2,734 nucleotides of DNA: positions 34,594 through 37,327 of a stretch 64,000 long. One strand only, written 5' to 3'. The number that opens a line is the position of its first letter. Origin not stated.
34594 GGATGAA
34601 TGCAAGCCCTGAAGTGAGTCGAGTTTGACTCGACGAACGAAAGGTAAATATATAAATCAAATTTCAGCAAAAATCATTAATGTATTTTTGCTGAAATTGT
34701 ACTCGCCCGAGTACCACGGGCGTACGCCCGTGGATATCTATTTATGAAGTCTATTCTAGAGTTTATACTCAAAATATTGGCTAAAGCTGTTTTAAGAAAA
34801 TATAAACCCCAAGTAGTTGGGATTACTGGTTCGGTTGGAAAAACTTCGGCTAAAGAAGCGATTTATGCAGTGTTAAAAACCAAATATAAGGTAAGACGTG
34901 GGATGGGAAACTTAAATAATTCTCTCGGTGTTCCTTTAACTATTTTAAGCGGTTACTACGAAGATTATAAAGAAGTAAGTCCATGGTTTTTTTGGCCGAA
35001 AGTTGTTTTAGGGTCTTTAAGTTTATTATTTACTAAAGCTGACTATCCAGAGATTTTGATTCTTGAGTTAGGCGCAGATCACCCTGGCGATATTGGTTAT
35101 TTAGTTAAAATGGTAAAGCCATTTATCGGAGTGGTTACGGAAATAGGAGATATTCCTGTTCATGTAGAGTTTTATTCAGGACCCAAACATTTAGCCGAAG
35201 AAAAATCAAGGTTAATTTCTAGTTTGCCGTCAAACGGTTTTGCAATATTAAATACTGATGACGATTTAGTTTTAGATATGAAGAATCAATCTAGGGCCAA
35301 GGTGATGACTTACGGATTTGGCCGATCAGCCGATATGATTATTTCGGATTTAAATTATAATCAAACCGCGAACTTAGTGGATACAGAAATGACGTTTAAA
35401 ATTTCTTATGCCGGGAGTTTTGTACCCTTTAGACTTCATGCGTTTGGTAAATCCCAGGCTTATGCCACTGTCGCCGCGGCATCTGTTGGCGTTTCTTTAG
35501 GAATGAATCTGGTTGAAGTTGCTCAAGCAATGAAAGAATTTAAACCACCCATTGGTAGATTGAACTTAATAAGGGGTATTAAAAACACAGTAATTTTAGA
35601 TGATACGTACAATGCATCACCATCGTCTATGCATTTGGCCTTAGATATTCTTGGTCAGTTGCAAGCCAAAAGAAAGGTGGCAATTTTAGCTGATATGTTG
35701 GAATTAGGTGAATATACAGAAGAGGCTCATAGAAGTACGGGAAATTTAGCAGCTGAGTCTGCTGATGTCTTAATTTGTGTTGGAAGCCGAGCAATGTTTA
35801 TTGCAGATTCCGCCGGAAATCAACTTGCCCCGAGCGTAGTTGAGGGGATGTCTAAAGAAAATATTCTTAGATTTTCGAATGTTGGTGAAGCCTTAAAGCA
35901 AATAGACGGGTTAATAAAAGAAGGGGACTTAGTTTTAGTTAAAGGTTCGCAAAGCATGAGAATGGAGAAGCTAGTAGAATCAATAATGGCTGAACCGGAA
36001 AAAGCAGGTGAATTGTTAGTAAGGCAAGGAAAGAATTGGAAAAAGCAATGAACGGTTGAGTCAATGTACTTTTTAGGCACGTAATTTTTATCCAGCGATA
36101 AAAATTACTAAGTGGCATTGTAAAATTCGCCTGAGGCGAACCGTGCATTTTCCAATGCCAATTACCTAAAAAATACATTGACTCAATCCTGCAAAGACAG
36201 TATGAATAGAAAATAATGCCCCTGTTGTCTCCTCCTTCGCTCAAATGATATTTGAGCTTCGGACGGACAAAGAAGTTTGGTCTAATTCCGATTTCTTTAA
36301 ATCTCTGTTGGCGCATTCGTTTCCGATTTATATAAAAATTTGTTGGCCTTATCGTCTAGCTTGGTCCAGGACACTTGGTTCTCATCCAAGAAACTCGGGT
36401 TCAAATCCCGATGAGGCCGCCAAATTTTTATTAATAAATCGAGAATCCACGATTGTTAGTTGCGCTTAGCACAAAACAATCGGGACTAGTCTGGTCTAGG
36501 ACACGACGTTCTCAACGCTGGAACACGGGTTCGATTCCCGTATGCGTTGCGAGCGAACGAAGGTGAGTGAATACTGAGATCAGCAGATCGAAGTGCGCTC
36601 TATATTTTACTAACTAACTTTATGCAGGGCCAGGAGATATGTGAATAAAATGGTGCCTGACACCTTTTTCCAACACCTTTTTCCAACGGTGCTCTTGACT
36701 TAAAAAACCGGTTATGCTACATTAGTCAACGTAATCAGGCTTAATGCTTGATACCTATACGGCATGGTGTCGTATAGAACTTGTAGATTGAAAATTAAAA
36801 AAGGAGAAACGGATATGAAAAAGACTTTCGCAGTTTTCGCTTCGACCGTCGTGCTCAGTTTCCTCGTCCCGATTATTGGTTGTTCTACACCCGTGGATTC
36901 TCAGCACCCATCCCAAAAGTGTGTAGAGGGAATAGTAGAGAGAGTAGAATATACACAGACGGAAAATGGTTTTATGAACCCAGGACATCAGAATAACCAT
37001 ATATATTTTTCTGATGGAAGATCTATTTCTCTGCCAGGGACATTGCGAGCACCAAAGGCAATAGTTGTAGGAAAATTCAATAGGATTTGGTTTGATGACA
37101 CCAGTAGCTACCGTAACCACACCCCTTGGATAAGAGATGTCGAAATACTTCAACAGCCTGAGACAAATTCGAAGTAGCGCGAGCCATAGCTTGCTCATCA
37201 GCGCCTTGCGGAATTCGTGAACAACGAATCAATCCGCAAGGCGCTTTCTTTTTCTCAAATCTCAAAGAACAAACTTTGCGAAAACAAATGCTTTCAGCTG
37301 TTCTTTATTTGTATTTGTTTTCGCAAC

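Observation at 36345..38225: A 41-bp direct repeat of the tRNA-Glu 3' end brackets about 1 kb (tRNA fragment plus lipoprotein gene) next to a Doc-toxin/HTH module with a 32-bp perfect palindromic operator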

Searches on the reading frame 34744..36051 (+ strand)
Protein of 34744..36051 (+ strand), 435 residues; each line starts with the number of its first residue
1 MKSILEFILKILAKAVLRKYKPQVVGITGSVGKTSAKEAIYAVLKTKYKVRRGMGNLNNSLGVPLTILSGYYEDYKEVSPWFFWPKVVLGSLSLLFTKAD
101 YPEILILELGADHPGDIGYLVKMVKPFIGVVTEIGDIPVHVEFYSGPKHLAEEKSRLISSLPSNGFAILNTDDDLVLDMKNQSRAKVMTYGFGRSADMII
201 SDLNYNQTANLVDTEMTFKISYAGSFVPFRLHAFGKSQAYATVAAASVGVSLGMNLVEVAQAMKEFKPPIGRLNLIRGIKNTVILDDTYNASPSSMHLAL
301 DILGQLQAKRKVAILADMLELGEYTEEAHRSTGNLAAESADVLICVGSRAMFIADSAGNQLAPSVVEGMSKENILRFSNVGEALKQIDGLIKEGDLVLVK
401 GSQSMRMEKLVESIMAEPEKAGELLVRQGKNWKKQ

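Call 7: search_protein_families(library=pfam, proteins=[window:34744-36051:+], max_evalue=0.1)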
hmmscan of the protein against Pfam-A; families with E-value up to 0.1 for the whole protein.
window:34744-36051:+ (435 aa): 3 families
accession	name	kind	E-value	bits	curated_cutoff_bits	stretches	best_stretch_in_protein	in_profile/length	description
PF08245.18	Mur_ligase_M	-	1.3e-27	97.5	24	2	96-248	50-199/200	Mur ligase middle domain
PF02875.26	Mur_ligase_C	-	4.8e-19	69.9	28.4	1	271-402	1-126/127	Mur ligase, glutamate ligase domain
PF00205.28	TPP_enzyme_M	-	0.0016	18.6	30.4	0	321-353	60-91/137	Thiamine pyrophosphate enzyme, central domain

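Call 11: find_encoding_contigs(protein=window:34744-36051:+, flank=10000, max_places=10)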
Protein window:34744-36051:+ (435 aa): 2 contigs read that carry it; 1 place shown.
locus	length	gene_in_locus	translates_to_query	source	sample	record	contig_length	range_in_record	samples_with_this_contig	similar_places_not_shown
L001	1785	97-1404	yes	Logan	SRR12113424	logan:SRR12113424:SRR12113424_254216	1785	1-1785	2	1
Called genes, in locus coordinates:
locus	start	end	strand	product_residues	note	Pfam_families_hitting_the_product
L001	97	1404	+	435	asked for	PF08245:Mur_ligase_M, PF02875:Mur_ligase_C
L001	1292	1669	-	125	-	-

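Call 12: find_related_loci(query=window:34744-36051:+, collection=genome_contigs, flank=10000)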
Query window:34744-36051:+ (435 aa) in genome_contigs; peptide patterns used: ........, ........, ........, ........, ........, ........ (x = any residue, [..] = any of these).
116 stretches matched a pattern; 10 encode a relative of the query (tblastn E <= 1e-3); 10 distinct loci.
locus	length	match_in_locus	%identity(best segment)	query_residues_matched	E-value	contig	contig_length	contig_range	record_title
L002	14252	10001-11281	54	1-432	9e-137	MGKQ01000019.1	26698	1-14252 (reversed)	MAG: Candidatus Yanofskybacteria bacterium RIFCSPLOWO2_02_FULL_41_13 rifcsplowo2_02_scaffold_7021, whole genome shotgun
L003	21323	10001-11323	48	1-435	4e-125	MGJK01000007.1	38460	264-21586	MAG: Candidatus Yanofskybacteria bacterium RIFCSPHIGHO2_01_FULL_44_24 rifcsphigho2_01_scaffold_2206, whole genome shotgu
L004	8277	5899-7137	43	11-435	4e-110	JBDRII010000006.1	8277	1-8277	MAG: Patescibacteria group bacterium isolate MEGAHIT-group-1.58 k141_9722968, whole genome shotgun sequence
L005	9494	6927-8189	45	1-433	7e-111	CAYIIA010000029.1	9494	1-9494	MAG TPA_asm: uncultured Gammaproteobacteria bacterium isolate ERP119705_co20_556 genome assembly, contig: NODE_9027_leng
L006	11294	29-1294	39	2-435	3e-92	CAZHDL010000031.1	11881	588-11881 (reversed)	MAG TPA_asm: uncultured Bdellovibrionales bacterium isolate SRP219642_co10_72 genome assembly, contig: NODE_5536_length_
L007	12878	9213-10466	41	1-433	8e-89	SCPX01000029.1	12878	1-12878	MAG: Patescibacteria group bacterium isolate DP16D_bin.14 DP16D_bin.14-44733, whole genome shotgun sequence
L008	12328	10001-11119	30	12-424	2e-54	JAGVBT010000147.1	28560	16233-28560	MAG: Deltaproteobacteria bacterium isolate DeMMO6_17 c_000000066490, whole genome shotgun sequence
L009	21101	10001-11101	33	6-416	7e-52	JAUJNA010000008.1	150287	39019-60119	MAG: Chloroflexota bacterium isolate YX2bin14 opera_contig_284, whole genome shotgun sequence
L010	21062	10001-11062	30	18-417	2e-48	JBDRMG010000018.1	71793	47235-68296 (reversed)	MAG: Candidatus Omnitrophota bacterium isolate MEGAHIT-group-1.82 k141_8130779, whole genome shotgun sequence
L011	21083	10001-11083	30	12-414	6e-44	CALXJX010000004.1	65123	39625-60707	MAG: uncultured Clostridia bacterium isolate BRZ_ES__bin101 genome assembly, contig: BRZ_ES__NODE_745_length_65123_cov_1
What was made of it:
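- Tried and rejected: The genome_contigs scan with MurF found only distant relatives, 54% identity at best (call 12).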

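Call 46: search_protein_families(library=pfam, proteins=[L002:11319-12845:-, L003:12847-14445:-, L003:11458-12237:+], max_evalue=0.01)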
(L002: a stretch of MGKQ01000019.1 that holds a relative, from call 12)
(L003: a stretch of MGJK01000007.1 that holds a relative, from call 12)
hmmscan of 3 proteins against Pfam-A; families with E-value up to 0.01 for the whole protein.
L002:11319-12845:- (508 aa): 3 families
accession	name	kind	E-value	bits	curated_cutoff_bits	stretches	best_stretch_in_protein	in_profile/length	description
PF00239.26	Resolvase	-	3.9e-21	76.1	23.3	1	4-151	2-145/145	Resolvase, N terminal domain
PF07508.19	Recombinase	-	1.1e-12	48.5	21.1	1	173-260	2-102/102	Recombinase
PF13408.12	Zn_ribbon_recom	-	3.9e-06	27.6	25.3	1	274-329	3-57/58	Recombinase zinc beta ribbon domain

L003:12847-14445:- (532 aa): 1 family
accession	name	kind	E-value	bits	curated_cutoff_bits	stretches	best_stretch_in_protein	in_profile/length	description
PF07508.19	Recombinase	-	0.00021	21.9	21.1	1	167-269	1-97/102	Recombinase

L003:11458-12237:+ (259 aa): 0 families

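Call 102: find_related_loci(query=L002:11319-12845:-, collection=viral_contigs, flank=3000)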
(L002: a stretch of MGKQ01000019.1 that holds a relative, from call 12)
Query L002:11319-12845:- (508 aa) in viral_contigs; peptide patterns used: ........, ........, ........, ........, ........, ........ (x = any residue, [..] = any of these).
30 stretches matched a pattern, but none encodes a relative of the query by tblastn (E <= 1e-3).

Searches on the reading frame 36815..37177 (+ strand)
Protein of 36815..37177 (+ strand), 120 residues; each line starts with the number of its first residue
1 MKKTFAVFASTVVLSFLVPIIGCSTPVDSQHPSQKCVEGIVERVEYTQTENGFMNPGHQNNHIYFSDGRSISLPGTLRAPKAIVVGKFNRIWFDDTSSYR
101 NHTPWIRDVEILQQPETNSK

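Call 7: search_protein_families(library=pfam, proteins=[window:36815-37177:+], max_evalue=0.1)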
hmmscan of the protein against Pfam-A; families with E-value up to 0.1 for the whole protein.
window:36815-37177:+ (120 aa): 0 families

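Call 8: search_protein_families(library=ncbifam, proteins=[window:36815-37177:+], max_evalue=0.1)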
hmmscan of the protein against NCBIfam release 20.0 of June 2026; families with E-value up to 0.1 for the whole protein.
window:36815-37177:+ (120 aa): 0 families

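Call 45: find_homologous_proteins(query=window:36815-37177:+, max_evalue=0.01)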
Query window:36815-37177:+ (120 aa): 3 proteins with E <= 0.01 among 9 candidates.
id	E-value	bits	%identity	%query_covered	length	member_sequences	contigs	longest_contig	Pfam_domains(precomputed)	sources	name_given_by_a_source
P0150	7.8e-76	270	100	100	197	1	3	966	-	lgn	-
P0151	3.6e-37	145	65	91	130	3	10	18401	-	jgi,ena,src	-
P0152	6.0e-37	144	62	90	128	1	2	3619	-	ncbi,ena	ncbi:MAG: hypothetical protein AAB545_01085 [Patescibacteria group bacterium]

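Call 47: find_encoding_contigs(protein=P0151, flank=8000, max_places=6)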
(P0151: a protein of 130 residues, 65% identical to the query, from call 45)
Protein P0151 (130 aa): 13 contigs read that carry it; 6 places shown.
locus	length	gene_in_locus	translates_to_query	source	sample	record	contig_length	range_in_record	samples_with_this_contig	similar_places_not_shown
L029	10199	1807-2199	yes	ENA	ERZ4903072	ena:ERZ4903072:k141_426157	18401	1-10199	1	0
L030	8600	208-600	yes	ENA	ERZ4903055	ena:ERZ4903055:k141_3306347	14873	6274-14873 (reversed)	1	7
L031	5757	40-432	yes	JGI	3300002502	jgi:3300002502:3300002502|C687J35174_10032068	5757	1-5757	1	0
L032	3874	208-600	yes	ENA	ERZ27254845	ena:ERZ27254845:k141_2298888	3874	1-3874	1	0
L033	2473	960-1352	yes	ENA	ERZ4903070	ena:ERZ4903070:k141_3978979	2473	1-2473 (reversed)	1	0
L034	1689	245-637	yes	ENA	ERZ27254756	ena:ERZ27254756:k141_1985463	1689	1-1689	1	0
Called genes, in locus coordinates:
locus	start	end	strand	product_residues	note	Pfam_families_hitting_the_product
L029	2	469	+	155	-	?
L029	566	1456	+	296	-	PF01820:Dala_Dala_lig_N, PF02786:CPSase_L_D2 (faint), PF08443:RimK (faint), PF07478:Dala_Dala_lig_C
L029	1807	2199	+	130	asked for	-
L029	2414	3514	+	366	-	PF01098:FTSW_RODA_SPOVE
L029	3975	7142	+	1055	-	PF04563:RNA_pol_Rpb2_1, PF04561:RNA_pol_Rpb2_2, PF04565:RNA_pol_Rpb2_3, PF10385:RNA_pol_Rpb2_45, PF00562:RNA_pol_Rpb2_6, PF04560:RNA_pol_Rpb2_7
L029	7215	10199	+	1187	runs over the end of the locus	PF04997:RNA_pol_Rpb1_1, PF00623:RNA_pol_Rpb1_2, PF04983:RNA_pol_Rpb1_3, PF04998:RNA_pol_Rpb1_5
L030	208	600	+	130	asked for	-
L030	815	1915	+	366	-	PF01098:FTSW_RODA_SPOVE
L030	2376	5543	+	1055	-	PF04563:RNA_pol_Rpb2_1, PF04561:RNA_pol_Rpb2_2, PF04565:RNA_pol_Rpb2_3, PF10385:RNA_pol_Rpb2_45, PF00562:RNA_pol_Rpb2_6, PF04560:RNA_pol_Rpb2_7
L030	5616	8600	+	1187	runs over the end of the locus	PF04997:RNA_pol_Rpb1_1, PF00623:RNA_pol_Rpb1_2, PF04983:RNA_pol_Rpb1_3, PF04998:RNA_pol_Rpb1_5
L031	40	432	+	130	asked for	-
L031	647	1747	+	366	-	PF01098:FTSW_RODA_SPOVE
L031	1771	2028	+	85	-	-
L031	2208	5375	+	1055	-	PF04563:RNA_pol_Rpb2_1, PF04561:RNA_pol_Rpb2_2, PF04565:RNA_pol_Rpb2_3, PF10385:RNA_pol_Rpb2_45, PF00562:RNA_pol_Rpb2_6, PF04560:RNA_pol_Rpb2_7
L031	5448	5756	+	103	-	?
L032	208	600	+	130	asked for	-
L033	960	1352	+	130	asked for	-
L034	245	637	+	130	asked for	-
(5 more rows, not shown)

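Call 48: find_encoding_contigs(protein=P0152, flank=8000, max_places=3)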
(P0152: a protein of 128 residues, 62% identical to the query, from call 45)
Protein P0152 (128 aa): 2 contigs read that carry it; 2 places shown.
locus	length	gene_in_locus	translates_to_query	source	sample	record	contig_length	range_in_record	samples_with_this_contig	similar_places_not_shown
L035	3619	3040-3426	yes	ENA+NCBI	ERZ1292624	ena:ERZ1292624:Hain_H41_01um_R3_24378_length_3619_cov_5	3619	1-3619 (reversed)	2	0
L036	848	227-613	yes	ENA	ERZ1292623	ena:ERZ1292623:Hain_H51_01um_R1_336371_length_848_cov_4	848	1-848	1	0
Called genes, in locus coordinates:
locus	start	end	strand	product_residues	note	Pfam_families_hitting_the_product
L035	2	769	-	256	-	PF05496:RuvB_N, PF01078:Mg_chelatase (faint), PF20720:nSTAND3 (faint), PF00004:AAA, PF07728:AAA_5 (weak), PF13173:AAA_14, PF00158:Sigma54_activat (weak), PF16193:AAA_assoc_2, +1 more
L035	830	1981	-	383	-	PF13365:Trypsin_2 (weak)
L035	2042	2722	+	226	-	-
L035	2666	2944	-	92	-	-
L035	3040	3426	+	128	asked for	-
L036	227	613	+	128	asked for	-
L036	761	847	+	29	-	?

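Call 49: find_encoding_contigs(protein=P0150, flank=8000, max_places=4)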
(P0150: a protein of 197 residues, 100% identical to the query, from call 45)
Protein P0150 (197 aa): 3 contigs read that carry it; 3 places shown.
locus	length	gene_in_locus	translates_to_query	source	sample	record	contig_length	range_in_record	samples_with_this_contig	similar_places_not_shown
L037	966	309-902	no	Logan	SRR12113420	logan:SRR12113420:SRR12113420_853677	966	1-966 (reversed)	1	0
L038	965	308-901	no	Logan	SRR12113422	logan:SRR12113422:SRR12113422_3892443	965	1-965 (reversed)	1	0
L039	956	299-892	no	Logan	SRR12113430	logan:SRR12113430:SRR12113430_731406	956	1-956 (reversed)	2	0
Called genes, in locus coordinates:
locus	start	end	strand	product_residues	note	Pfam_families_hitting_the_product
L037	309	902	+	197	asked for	-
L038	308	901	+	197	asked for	-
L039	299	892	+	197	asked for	-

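Call 58: find_related_loci(query=A3, collection=viral_contigs, flank=6000)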
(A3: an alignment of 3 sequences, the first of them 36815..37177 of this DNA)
Query A3 (120 aa) in viral_contigs; peptide patterns used: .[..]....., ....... (x = any residue, [..] = any of these).
55 stretches matched a pattern, but none encodes a relative of the query by tblastn (E <= 1e-3).

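Call 72: search_protein_families(library=padloc, proteins=[window:36815-37177:+], max_evalue=0.01)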
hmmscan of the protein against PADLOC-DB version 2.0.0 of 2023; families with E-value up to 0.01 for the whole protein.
window:36815-37177:+ (120 aa): 0 families

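Call 73: search_protein_families(library=phrogs, proteins=[window:36815-37177:+], max_evalue=0.01)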
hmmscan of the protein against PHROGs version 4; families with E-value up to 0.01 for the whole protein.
window:36815-37177:+ (120 aa): 0 families

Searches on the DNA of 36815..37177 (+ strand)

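Call 94: search_rna_families(sources=[L029, L035, L036, L034], threshold=evalue, max_evalue=5)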
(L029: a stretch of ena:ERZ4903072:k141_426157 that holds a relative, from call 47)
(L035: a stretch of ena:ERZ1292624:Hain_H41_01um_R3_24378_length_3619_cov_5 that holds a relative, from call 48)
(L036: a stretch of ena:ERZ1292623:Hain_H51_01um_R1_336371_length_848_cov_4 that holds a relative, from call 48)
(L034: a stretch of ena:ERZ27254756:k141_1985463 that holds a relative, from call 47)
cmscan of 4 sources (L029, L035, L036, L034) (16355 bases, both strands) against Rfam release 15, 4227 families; matches with E-value up to 5: 4.
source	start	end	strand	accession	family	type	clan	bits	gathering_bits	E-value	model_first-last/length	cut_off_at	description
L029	1477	1549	+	RF00005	tRNA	Gene; tRNA;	CL00001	74.5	29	4.7e-15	1-71/71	no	tRNA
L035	2713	2783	+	RF00005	tRNA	Gene; tRNA;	CL00001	72.7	29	1.4e-14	1-71/71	no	tRNA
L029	1477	1550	-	RF04354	Plastid-ycf2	Cis-reg;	-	30.5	65.7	0.0066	1-75/75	no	Plastid-ycf2 5UTR RNA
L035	3530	3585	+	RF03283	mir-1010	Gene; miRNA;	-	20.3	70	3.3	22-77/93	no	mir-1010 microRNA precursor family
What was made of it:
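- Tried and rejected: Rfam finds no tRNA remnants after the cassette in L029 or L035 (call 94).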
